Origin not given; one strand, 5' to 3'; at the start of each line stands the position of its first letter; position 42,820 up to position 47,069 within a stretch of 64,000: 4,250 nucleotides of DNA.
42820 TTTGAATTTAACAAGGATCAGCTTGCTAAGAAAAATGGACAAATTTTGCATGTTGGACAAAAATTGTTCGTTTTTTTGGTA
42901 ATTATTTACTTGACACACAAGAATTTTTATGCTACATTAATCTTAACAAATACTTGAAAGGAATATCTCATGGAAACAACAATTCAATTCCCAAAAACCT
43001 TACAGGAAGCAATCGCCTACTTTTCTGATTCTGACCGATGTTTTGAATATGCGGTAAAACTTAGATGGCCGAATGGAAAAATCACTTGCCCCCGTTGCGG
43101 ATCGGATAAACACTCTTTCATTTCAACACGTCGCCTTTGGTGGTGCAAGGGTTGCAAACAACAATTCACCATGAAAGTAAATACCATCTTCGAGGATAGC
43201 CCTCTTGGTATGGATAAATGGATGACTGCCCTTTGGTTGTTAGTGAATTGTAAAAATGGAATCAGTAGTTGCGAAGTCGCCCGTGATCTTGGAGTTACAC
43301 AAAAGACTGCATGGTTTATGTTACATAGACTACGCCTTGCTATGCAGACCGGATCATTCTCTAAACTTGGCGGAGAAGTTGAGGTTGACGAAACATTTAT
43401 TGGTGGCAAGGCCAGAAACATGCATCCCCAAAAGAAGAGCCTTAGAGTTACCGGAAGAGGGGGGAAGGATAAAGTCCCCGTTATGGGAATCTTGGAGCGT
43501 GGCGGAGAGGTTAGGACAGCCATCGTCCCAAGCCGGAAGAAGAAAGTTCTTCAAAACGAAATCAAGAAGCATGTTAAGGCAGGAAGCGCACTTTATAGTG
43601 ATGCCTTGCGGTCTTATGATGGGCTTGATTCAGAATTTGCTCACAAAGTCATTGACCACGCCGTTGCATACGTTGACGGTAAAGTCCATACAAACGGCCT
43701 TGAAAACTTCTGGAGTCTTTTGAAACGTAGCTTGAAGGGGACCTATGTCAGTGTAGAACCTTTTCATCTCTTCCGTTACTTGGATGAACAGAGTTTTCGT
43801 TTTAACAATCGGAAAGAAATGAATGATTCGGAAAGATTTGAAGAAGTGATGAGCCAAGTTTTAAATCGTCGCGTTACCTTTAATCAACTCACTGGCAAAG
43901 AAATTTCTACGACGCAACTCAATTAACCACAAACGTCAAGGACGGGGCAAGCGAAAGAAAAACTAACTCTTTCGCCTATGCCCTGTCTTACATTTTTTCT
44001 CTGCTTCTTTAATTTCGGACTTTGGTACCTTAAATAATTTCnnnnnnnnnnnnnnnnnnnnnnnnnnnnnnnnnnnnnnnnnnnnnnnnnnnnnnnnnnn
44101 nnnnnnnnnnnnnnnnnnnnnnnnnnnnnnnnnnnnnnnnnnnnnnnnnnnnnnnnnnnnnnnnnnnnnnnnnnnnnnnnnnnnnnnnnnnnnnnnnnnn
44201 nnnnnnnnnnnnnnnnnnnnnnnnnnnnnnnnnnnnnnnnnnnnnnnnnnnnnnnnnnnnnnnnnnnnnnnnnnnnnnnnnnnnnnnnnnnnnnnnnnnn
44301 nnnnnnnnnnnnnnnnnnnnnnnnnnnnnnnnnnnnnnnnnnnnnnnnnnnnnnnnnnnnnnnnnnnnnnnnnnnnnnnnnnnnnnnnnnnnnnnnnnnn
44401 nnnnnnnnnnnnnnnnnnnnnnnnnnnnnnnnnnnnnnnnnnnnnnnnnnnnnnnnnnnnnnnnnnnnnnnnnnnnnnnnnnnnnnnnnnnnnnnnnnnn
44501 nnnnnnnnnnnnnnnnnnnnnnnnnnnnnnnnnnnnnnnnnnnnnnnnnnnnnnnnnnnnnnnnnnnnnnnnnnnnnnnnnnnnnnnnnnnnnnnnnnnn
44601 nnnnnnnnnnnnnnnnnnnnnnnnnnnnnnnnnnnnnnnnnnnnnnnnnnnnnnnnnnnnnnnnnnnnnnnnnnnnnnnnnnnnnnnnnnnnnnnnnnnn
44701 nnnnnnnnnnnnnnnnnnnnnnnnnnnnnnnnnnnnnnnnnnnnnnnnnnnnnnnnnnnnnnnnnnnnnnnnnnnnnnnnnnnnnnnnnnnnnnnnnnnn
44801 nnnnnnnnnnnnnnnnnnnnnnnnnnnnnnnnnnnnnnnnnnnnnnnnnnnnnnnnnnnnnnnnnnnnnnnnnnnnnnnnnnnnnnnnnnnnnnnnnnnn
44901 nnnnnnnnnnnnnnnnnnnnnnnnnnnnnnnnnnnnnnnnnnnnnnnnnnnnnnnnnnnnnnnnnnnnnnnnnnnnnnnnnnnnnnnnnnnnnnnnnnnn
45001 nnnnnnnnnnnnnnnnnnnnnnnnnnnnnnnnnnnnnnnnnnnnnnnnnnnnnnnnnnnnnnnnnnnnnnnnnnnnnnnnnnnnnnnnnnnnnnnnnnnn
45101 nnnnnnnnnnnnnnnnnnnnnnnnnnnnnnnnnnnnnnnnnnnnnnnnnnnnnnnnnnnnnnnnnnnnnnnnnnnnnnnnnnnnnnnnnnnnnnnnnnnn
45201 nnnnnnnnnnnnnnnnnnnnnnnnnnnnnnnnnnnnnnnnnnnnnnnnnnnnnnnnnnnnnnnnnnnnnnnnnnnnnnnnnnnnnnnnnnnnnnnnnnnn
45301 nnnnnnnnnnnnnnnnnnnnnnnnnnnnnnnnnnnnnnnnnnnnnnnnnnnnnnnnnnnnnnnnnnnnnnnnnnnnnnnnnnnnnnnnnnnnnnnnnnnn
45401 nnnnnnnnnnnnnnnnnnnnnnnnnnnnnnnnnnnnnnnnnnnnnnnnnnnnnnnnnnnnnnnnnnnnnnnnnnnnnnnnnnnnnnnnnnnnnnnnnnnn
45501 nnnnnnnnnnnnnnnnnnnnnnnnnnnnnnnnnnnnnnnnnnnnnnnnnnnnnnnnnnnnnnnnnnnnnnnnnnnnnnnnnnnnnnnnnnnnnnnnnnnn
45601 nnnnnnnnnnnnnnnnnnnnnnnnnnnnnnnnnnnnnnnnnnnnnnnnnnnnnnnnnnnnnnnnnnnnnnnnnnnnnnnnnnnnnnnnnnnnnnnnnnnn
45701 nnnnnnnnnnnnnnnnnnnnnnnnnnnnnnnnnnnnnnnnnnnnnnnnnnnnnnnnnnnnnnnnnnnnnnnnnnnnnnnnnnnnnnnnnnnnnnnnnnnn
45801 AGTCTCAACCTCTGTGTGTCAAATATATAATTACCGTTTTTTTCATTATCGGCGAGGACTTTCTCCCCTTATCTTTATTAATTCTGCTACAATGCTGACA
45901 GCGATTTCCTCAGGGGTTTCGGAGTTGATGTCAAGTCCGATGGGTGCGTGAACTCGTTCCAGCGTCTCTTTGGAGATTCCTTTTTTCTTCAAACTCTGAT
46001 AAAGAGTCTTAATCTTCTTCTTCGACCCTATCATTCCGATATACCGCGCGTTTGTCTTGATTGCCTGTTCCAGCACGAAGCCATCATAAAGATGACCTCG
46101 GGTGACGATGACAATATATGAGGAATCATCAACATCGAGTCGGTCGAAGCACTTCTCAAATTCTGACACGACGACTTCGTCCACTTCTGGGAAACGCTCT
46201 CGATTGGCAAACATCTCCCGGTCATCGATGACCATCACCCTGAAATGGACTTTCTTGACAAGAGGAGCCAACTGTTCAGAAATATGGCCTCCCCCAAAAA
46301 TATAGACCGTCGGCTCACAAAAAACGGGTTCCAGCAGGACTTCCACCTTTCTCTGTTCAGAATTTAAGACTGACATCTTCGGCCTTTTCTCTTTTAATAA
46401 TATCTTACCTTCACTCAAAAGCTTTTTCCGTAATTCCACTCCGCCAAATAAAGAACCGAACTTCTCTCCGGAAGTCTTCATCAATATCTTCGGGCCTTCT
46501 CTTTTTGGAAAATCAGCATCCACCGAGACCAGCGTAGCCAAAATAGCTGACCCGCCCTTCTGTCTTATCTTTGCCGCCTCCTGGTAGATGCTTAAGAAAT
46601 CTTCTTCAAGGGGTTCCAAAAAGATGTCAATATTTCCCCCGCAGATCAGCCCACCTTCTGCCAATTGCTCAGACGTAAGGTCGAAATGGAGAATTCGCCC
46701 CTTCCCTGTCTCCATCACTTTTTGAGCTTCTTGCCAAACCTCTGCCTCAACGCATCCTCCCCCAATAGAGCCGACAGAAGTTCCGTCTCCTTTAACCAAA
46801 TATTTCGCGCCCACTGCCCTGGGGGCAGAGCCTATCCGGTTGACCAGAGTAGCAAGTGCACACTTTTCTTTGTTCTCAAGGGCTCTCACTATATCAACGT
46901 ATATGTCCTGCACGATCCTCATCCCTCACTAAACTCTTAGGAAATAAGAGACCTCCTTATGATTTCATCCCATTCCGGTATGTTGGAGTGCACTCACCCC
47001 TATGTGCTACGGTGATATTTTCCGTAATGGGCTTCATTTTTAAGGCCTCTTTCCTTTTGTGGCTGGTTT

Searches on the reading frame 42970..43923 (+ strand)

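Call 21: search_protein_families(library=pfam, proteins=[window:42970-43923:+], max_evalue=0.00001)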
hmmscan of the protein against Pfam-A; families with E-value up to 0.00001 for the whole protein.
window:42970-43923:+ (318 aa): 2 families
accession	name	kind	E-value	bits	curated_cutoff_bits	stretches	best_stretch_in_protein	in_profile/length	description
PF12762.13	DDE_Tnp_IS1595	-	8.9e-44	149.6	27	1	132-279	1-153/153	ISXO2-like transposase domain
PF12760.12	Zn_ribbon_IS1595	-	1.7e-14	54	25.4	1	20-65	2-46/46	Transposase zinc-ribbon domain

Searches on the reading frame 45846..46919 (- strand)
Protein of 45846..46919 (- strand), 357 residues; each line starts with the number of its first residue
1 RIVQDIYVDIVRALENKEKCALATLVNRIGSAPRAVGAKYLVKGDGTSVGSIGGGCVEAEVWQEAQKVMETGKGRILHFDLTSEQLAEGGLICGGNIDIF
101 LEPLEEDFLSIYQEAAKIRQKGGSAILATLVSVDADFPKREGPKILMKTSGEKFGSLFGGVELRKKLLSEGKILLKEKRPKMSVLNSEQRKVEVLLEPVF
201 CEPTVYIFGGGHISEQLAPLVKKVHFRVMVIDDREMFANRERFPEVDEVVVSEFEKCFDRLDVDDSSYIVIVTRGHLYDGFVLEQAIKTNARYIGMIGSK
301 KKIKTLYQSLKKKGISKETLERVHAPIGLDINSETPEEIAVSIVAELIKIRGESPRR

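Call 21: search_protein_families(library=pfam, proteins=[window:45846-46919:-], max_evalue=0.00001)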
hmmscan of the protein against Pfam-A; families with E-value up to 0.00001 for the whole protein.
window:45846-46919:- (357 aa): 2 families
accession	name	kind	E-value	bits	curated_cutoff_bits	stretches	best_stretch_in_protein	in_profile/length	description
PF13478.12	XdhC_C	-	1.1e-45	155.6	29.7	1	205-347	1-125/125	XdhC Rossmann domain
PF02625.21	XdhC_CoxI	-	2.1e-30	104.9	24.3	1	14-80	2-68/68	XdhC and CoxI family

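Call 22: search_protein_families(library=ncbifam, proteins=[window:45846-46919:-], max_evalue=0.00001)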
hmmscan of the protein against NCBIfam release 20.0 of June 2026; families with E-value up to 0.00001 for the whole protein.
window:45846-46919:- (357 aa): 2 families
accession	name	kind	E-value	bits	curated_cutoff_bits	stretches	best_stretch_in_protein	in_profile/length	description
NF045664.1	XdhC_rel_AOR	equivalog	2.2e-111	372.5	350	1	7-352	2-345/346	XdhC family aldehyde oxidoreductase maturation factor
TIGR02964.1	xanthine_xdhC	equivalog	3.4e-42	144.7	161.6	1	22-348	2-246/246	xanthine dehydrogenase accessory protein XdhC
